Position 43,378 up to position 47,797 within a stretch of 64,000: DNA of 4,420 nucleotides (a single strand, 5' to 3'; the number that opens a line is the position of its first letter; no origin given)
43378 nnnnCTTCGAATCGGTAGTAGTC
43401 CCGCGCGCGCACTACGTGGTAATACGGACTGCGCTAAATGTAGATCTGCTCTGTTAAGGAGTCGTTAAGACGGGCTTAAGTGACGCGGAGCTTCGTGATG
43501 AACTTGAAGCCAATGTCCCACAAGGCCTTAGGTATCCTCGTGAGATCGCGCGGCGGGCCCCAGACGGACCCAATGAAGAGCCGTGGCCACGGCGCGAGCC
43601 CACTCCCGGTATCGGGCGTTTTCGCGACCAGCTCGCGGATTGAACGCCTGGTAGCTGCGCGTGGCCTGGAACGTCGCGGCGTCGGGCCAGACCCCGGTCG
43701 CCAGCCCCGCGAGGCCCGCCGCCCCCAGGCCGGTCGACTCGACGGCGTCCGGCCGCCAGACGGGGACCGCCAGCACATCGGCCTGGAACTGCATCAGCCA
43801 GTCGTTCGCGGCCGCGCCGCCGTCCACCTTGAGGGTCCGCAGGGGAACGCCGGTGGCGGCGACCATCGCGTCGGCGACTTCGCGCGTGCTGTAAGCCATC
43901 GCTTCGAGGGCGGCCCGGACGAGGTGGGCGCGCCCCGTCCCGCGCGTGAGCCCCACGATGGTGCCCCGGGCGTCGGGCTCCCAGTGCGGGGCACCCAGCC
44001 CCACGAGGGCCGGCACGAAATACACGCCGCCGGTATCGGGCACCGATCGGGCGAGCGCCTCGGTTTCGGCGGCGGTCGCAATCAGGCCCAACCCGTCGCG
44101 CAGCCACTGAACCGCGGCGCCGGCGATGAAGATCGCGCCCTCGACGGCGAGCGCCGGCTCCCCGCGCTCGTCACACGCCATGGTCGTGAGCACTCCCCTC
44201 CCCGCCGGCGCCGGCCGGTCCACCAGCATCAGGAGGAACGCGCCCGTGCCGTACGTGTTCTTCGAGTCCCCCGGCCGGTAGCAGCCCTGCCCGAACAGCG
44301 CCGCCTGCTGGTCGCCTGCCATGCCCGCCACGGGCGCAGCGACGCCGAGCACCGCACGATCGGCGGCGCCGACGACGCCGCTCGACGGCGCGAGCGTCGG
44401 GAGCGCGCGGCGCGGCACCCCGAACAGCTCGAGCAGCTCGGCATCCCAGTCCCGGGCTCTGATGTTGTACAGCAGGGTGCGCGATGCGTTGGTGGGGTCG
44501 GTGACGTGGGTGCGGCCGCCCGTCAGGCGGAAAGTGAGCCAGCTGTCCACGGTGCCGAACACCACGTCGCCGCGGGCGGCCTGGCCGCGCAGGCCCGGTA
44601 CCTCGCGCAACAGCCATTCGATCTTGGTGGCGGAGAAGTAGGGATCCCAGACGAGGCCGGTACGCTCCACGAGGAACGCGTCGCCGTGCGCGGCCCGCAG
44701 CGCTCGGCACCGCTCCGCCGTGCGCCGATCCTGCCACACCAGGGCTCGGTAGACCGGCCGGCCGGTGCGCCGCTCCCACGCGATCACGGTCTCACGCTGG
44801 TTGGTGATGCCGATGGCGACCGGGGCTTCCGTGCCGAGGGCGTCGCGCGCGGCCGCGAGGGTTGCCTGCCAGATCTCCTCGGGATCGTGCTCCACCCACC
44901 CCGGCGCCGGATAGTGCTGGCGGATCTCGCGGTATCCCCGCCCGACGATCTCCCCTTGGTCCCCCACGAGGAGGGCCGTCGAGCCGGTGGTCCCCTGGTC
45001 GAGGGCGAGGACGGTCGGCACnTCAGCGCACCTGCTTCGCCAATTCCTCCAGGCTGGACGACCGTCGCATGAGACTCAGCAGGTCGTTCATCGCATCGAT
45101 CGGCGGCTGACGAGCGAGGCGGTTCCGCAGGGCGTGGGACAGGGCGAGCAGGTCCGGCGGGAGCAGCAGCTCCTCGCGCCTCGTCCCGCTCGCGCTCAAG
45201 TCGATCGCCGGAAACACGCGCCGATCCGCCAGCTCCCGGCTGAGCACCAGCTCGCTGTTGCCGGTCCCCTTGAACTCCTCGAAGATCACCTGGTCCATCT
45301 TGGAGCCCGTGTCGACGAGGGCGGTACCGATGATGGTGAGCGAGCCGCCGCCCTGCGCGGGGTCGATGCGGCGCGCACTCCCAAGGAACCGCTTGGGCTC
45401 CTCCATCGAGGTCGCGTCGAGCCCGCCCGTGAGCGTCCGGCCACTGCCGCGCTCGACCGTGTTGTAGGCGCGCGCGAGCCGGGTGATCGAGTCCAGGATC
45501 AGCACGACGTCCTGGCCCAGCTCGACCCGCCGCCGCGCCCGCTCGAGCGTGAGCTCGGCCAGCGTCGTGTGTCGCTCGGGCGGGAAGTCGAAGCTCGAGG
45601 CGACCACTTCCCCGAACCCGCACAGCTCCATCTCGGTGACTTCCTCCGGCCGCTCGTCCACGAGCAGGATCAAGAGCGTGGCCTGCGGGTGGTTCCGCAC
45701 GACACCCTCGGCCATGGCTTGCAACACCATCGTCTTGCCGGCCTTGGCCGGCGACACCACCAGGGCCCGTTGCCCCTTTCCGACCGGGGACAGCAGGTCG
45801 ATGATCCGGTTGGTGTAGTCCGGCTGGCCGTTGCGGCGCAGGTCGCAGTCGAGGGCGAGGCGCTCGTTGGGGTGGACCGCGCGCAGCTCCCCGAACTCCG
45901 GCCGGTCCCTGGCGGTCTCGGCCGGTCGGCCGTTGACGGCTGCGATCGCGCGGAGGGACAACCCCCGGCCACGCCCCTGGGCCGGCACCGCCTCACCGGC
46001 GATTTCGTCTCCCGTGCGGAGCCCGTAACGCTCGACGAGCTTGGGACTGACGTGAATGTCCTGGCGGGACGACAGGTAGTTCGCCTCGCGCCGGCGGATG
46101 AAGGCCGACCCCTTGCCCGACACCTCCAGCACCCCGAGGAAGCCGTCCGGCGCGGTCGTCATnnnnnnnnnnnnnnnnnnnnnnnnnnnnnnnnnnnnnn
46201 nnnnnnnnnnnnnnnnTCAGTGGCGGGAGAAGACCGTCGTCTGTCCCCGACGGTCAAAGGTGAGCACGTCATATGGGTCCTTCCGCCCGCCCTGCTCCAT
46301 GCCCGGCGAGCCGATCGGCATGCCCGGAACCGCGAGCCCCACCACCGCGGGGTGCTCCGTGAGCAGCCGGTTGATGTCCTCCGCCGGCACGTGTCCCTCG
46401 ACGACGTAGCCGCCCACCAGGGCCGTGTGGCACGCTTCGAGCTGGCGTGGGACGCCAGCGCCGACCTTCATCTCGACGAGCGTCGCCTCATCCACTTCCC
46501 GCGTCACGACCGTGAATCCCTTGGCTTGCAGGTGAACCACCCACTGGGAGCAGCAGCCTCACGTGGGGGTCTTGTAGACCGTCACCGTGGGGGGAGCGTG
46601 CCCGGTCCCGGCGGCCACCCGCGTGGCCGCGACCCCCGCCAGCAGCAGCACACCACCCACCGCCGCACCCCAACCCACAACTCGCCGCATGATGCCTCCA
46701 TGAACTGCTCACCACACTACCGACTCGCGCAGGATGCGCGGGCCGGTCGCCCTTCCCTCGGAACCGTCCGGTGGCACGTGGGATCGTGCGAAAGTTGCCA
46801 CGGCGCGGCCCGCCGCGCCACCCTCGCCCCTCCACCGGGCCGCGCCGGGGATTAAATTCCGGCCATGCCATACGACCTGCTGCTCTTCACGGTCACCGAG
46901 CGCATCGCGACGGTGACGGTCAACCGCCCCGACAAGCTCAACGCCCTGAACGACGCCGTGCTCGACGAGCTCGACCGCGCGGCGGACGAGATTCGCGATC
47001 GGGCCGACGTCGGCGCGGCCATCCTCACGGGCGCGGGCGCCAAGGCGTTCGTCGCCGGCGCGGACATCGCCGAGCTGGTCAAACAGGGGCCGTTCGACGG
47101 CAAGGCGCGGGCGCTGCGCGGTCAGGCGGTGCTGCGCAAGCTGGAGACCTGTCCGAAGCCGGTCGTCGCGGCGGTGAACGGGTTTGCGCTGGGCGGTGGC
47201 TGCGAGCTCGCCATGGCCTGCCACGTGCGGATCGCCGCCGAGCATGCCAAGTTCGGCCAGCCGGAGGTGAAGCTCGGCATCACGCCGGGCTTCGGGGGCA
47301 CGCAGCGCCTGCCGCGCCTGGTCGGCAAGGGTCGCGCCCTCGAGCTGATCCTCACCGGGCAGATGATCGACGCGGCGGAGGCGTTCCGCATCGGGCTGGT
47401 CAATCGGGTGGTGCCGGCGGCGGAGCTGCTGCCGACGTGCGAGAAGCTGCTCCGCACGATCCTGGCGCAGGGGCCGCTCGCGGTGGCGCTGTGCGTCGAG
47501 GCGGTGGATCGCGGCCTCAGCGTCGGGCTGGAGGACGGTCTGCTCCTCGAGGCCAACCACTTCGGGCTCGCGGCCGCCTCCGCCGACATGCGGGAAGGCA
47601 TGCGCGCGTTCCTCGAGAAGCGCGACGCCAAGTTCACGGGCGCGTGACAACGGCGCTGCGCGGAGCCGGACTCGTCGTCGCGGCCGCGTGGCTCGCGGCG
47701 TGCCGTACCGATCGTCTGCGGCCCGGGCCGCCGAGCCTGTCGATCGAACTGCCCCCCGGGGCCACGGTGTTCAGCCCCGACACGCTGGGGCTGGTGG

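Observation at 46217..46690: In-frame TGA at the first Cys of the CxCC motif of a DUF411/CopG protein: selenocysteine candidate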

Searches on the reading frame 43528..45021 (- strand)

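Call 84: search_protein_families(library=pfam, proteins=[window:43528-45021:-], max_evalue=0.00001)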
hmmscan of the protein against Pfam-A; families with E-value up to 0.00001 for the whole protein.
window:43528-45021:- (497 aa): 2 families
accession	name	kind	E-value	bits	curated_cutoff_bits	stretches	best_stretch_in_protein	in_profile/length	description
PF00370.27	FGGY_N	-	7e-67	226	28.8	1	4-244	2-245/245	FGGY family of carbohydrate kinases, N-terminal domain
PF02782.22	FGGY_C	-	3.8e-45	154.6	27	1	255-441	3-197/198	FGGY family of carbohydrate kinases, C-terminal domain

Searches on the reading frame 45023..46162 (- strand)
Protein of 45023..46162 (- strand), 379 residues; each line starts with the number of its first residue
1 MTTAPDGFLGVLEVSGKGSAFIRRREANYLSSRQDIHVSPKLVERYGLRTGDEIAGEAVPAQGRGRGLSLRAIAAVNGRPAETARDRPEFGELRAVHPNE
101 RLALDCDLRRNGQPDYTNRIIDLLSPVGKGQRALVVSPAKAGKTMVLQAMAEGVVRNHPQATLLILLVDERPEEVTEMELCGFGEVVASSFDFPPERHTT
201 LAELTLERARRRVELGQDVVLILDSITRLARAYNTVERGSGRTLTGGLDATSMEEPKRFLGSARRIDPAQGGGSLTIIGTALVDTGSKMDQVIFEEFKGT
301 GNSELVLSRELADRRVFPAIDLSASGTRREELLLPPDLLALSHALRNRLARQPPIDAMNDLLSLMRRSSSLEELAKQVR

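Call 32: list_cluster_members(proteins=[window:45023-46162:-, window:49622-51547:+, window:61940-63865:-, window:46217-46540:-, window:46865-47647:+])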
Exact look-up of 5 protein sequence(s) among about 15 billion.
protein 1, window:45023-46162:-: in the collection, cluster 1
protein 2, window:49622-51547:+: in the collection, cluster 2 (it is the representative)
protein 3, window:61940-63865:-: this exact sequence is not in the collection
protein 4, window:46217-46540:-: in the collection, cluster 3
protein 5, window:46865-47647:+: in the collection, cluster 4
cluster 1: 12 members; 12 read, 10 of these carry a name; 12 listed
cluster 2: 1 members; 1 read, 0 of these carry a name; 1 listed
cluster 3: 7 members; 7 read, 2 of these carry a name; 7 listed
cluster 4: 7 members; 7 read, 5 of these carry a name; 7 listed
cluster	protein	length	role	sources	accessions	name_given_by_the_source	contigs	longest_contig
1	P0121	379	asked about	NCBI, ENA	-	-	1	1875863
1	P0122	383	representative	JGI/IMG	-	transcription termination factor Rho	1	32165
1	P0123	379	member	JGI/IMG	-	transcription termination factor Rho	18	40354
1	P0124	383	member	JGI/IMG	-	transcription termination factor Rho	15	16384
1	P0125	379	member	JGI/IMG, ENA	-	transcription termination factor Rho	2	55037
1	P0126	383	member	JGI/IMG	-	transcription termination factor Rho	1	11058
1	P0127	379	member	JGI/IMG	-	transcription termination factor Rho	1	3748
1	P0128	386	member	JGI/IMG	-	transcription termination factor Rho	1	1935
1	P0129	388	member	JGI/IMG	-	transcription termination factor Rho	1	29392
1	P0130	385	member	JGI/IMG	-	transcription termination factor Rho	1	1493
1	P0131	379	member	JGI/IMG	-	transcription termination factor Rho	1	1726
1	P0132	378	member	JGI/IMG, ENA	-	-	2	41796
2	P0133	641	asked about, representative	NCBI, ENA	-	-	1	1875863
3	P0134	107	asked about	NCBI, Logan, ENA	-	-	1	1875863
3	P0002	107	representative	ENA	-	-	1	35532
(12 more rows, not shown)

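Call 84: search_protein_families(library=pfam, proteins=[window:45023-46162:-], max_evalue=0.00001)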
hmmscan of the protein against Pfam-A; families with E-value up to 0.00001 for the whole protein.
window:45023-46162:- (379 aa): 2 families
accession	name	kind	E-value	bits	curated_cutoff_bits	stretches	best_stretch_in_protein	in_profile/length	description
PF00006.31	ATP-synt_ab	-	9.6e-24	84.6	29.5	1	119-325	3-211/213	ATP synthase alpha/beta family, nucleotide-binding domain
PF07497.18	Rho_RNA_bind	-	5.8e-16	58.5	27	1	10-81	3-72/73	Rho termination factor, RNA-binding domain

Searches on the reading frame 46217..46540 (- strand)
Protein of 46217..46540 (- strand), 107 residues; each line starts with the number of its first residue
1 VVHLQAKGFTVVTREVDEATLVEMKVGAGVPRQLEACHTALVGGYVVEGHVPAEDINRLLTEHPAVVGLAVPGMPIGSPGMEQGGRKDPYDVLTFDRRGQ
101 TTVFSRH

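Call 18: find_encoding_contigs(protein=window:46217-46540:-, flank=10000, max_places=5)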
Protein window:46217-46540:- (107 aa): 2 contigs read that carry it; 2 places shown.
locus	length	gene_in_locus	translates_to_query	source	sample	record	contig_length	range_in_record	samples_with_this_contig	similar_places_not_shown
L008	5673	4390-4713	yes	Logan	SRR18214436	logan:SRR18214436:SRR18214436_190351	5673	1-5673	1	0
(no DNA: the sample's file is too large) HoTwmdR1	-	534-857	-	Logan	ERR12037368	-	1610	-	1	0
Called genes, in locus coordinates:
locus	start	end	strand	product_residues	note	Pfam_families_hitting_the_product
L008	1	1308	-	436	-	?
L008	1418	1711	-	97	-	PF05258:DciA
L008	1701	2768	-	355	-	PF02463:SMC_N, PF13175:AAA_15 (weak), PF13476:AAA_23 (weak), PF13304:AAA_21 (faint)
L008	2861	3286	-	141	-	-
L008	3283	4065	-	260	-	PF00378:ECH_1, PF16113:ECH_2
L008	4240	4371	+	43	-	-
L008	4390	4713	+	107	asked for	PF04214:DUF411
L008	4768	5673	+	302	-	?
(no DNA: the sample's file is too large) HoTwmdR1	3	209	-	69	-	?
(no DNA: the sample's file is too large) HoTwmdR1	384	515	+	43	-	-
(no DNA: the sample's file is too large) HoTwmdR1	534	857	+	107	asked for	PF04214:DUF411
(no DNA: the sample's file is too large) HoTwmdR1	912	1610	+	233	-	?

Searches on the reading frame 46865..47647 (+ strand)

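Call 84: search_protein_families(library=pfam, proteins=[window:46865-47647:+], max_evalue=0.00001)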
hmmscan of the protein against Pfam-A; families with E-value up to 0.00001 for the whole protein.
window:46865-47647:+ (260 aa): 2 families
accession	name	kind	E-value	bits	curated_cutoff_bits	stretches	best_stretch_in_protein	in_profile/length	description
PF00378.25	ECH_1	-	4.5e-69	233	27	1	12-259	4-250/251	Enoyl-CoA hydratase/isomerase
PF16113.10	ECH_2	-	7e-43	147.8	27.2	1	15-195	2-184/335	Enoyl-CoA hydratase/isomerase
